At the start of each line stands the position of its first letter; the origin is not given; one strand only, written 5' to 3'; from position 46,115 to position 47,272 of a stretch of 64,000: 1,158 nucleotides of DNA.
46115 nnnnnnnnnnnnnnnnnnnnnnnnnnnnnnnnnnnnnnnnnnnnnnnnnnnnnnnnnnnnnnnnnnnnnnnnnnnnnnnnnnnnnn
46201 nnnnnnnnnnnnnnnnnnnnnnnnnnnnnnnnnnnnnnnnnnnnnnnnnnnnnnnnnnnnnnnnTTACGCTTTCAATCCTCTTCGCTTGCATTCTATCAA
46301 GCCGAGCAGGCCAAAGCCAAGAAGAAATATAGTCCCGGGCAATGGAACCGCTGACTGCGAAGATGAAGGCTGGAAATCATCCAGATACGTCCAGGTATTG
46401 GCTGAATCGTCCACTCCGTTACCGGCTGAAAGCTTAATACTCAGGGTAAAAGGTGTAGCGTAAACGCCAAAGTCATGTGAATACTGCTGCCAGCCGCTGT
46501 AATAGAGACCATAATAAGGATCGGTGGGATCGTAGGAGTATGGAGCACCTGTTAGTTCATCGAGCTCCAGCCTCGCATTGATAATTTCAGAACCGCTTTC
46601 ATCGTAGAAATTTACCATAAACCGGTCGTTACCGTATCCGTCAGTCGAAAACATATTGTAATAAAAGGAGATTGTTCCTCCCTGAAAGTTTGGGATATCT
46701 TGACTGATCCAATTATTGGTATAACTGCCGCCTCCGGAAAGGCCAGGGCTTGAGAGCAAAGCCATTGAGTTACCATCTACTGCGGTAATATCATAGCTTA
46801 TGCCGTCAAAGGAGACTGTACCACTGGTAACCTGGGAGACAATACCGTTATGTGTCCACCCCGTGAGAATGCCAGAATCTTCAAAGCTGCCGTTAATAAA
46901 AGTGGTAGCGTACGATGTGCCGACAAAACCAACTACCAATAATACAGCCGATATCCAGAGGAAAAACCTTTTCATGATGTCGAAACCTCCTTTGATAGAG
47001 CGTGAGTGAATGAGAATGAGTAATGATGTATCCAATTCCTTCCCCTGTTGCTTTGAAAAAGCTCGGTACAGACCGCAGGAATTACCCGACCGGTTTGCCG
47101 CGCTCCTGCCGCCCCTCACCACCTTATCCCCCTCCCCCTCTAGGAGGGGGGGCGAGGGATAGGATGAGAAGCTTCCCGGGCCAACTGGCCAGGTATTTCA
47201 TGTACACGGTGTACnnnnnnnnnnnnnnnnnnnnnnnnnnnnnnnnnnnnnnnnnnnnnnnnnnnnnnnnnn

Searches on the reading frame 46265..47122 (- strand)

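Call 65: search_protein_families(library=pfam, proteins=[window:46265-47122:-], max_evalue=0.001)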
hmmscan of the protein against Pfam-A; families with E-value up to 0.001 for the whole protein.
window:46265-47122:- (285 aa): 1 family
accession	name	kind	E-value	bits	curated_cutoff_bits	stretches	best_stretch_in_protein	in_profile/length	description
PF07589.16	PEP-CTERM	-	0.00055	20.4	20.7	1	258-276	1-19/24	PEP-CTERM motif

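Call 67: search_protein_families(library=ncbifam, proteins=[window:46265-47122:-], max_evalue=0.00001)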
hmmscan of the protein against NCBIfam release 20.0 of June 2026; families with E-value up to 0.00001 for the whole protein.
window:46265-47122:- (285 aa): 0 families
